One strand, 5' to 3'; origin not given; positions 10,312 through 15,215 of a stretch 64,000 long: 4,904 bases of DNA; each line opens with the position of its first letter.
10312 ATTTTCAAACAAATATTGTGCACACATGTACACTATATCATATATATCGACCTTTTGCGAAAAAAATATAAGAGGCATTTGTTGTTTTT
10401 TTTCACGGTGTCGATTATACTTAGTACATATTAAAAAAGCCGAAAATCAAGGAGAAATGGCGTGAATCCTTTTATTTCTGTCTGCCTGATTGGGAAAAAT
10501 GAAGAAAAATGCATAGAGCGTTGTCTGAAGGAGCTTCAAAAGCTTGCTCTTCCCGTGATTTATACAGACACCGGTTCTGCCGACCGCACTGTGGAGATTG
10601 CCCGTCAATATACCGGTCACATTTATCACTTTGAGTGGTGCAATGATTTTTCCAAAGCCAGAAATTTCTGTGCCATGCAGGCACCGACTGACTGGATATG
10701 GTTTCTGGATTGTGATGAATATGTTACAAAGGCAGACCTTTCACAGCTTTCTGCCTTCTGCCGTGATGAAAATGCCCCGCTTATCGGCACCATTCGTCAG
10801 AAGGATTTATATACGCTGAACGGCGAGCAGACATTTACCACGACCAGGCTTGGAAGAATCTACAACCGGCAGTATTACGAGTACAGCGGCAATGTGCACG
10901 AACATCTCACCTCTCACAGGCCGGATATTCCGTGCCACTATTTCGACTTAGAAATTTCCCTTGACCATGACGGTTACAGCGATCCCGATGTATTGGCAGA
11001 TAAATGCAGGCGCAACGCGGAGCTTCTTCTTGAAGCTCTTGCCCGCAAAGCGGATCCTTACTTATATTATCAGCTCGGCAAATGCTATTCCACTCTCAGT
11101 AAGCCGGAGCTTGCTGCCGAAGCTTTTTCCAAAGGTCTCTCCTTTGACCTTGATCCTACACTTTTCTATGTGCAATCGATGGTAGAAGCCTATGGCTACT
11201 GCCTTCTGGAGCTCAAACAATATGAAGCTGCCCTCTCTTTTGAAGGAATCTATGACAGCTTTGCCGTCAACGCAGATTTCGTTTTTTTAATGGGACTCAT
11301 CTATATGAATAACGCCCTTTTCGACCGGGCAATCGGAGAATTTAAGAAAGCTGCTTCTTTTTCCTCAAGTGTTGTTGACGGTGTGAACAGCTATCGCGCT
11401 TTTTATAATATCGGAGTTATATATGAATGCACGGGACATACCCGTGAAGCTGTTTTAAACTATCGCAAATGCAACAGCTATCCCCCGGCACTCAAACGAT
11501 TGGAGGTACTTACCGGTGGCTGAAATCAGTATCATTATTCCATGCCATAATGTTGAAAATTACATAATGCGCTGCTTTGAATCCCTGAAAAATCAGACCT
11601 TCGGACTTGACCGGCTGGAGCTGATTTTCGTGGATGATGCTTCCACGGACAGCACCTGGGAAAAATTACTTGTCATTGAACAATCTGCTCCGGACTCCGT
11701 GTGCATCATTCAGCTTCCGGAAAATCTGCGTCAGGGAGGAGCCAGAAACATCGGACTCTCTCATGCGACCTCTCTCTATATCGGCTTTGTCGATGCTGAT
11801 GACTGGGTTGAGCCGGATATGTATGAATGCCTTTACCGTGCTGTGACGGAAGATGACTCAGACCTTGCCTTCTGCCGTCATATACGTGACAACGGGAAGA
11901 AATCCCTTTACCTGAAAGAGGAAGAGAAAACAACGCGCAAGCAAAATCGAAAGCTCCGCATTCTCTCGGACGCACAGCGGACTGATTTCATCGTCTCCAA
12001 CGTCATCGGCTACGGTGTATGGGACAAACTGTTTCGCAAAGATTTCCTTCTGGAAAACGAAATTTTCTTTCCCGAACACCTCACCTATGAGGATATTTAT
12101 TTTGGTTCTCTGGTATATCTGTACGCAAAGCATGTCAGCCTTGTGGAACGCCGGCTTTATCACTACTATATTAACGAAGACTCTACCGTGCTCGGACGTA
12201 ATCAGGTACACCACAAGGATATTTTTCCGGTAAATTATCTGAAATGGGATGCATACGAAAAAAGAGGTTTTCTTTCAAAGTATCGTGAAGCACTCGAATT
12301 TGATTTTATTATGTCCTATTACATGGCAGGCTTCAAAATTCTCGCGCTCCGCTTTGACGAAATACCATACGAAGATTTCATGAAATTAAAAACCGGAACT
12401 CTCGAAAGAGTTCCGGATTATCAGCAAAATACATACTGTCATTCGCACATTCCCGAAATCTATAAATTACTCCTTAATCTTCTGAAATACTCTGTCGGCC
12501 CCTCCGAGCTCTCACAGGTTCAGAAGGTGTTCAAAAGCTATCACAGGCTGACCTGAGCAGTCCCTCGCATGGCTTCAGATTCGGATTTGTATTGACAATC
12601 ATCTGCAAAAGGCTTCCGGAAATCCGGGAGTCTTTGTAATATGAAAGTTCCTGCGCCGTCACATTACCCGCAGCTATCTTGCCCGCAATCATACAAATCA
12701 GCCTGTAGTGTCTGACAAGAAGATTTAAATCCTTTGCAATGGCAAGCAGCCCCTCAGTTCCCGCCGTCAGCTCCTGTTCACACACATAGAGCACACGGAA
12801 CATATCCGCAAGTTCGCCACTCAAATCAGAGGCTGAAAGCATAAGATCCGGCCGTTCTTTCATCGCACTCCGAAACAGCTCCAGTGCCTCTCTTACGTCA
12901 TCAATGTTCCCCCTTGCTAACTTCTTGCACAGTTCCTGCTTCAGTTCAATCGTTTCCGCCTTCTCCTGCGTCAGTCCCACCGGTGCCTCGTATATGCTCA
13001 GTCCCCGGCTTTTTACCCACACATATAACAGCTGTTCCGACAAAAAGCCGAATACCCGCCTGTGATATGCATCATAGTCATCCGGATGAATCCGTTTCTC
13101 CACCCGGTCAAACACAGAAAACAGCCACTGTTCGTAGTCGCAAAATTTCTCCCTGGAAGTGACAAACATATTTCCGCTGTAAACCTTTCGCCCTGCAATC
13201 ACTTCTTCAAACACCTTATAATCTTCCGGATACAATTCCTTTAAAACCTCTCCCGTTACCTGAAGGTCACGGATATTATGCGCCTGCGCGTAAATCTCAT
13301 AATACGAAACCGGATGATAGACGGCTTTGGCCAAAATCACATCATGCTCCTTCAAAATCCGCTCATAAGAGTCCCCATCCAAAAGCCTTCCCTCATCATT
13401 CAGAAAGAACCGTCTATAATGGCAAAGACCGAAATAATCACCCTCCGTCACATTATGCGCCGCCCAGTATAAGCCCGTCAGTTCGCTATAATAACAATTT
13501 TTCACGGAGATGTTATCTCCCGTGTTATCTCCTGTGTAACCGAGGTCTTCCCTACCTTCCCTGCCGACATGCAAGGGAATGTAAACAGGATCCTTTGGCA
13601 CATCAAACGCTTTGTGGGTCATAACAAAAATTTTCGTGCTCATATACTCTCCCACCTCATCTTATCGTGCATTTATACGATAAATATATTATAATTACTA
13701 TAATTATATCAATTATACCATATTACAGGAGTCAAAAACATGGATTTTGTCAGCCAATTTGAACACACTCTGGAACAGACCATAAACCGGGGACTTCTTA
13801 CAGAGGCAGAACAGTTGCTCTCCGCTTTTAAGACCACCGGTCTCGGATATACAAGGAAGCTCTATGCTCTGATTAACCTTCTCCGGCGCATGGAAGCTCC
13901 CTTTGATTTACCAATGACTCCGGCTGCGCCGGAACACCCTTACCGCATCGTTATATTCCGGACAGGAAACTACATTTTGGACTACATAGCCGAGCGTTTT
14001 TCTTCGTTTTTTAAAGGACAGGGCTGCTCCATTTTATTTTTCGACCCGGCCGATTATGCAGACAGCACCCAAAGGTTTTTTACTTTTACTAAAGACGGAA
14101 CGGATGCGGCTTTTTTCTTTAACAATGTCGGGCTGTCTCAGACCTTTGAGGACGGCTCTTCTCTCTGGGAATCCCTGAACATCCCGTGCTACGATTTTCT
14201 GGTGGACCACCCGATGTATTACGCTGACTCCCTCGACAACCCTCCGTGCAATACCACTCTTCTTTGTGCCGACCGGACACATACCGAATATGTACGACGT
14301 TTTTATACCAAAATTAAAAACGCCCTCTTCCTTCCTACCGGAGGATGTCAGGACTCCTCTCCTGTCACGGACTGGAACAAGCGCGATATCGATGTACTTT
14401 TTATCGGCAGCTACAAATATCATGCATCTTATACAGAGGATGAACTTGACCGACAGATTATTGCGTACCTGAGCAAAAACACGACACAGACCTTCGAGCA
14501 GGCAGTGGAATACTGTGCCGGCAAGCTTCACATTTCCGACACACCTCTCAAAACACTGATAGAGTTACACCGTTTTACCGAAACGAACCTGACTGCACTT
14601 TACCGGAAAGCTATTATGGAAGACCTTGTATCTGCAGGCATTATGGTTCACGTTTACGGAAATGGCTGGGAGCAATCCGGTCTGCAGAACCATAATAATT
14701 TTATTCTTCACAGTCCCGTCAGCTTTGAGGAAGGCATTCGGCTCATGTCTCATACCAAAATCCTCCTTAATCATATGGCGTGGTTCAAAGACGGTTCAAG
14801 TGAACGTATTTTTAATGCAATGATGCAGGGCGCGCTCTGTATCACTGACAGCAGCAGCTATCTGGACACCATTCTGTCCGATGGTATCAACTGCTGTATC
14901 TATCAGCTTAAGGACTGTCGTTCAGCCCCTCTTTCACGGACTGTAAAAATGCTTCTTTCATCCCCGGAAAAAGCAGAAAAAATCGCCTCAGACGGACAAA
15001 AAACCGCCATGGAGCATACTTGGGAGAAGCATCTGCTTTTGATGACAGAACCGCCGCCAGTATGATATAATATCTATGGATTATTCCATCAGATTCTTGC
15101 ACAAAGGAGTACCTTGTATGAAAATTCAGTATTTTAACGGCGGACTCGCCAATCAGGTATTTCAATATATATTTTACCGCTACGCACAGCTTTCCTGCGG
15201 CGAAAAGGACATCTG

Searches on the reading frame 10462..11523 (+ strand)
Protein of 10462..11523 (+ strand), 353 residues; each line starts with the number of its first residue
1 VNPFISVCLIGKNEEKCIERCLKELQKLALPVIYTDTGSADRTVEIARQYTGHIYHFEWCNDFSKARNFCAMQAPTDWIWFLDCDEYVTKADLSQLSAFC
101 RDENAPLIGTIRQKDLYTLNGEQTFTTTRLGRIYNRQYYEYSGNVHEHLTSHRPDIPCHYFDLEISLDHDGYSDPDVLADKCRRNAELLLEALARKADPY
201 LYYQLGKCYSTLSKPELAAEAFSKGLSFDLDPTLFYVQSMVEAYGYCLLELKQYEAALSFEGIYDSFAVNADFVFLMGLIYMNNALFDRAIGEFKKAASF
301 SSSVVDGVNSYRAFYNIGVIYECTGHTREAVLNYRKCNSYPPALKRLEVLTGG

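Call 22: search_protein_families(library=pfam, max_evalue=5, proteins=[window:10462-11523:+])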
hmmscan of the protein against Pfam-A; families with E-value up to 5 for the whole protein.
window:10462-11523:+ (353 aa): 15 families
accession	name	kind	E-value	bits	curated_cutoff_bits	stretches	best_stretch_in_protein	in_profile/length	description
PF00535.33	Glycos_transf_2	-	1.8e-17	64.2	23.3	1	6-117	1-121/168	Glycosyl transferase family 2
PF13181.12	TPR_8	-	1.1e-11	44.3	25.7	2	201-229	3-31/34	Tetratricopeptide repeat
PF00515.34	TPR_1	-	1.5e-10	40.8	27.8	2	200-229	2-31/34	Tetratricopeptide repeat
PF07719.23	TPR_2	-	6.1e-10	38.9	27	3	199-228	1-30/34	Tetratricopeptide repeat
PF13424.12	TPR_12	-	1.5e-06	28.7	30.1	1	277-336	9-70/77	Tetratricopeptide repeat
PF13431.12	TPR_17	-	4.2e-05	23.9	24.4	0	198-218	12-32/34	Tetratricopeptide repeat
PF13704.12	Glyco_tranf_2_4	-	0.0001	23.2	27.5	1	12-99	1-97/98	Glycosyl transferase family 2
PF13174.12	TPR_6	-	0.0011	20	26.3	0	202-223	3-24/33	Tetratricopeptide repeat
PF10111.15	Glyco_tranf_2_2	-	0.0017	18.3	27.3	1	8-95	5-101/276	Glycosyltransferase like family 2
PF13432.12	TPR_16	-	0.0041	18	32.7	1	251-298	10-58/65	Tetratricopeptide repeat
PF12895.13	ANAPC3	-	0.021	15.5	27.2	0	184-259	6-77/82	Anaphase-promoting complex, cyclosome, subunit 3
PF13176.12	TPR_7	-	0.03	14.8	27.9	0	313-335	1-23/36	Tetratricopeptide repeat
PF23300.3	HEAT_Nup120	-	0.045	14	29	1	247-299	5-54/170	Nucleoporin Nup120, HEAT repeats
PF14079.11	DUF4260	-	0.15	12.6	27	1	226-300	34-105/113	Domain of unknown function (DUF4260)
PF00305.24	Lipoxygenase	-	0.17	10.7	23.6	1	110-155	4-49/673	Lipoxygenase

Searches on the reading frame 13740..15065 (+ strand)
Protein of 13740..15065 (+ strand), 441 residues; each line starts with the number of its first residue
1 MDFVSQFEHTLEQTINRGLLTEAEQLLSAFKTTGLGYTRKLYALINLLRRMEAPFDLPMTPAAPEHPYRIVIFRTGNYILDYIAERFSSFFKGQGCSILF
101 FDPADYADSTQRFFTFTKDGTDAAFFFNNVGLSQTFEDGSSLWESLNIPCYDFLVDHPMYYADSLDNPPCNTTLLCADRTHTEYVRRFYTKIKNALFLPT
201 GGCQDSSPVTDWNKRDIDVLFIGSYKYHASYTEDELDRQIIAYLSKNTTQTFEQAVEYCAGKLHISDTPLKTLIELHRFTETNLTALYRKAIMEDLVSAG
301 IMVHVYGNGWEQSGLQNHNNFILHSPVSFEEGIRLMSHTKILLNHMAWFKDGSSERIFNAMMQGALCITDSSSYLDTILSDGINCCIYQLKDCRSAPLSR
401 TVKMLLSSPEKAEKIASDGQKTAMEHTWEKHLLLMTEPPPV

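Call 7: search_protein_families(library=pfam, proteins=[window:13740-15065:+])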
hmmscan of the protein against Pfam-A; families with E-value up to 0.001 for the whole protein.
window:13740-15065:+ (441 aa): 1 family
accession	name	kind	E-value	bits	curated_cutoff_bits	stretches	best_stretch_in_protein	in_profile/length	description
PF13524.12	Glyco_trans_1_2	-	1.3e-14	54.7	25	1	291-430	4-137/144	Glycosyl transferase-like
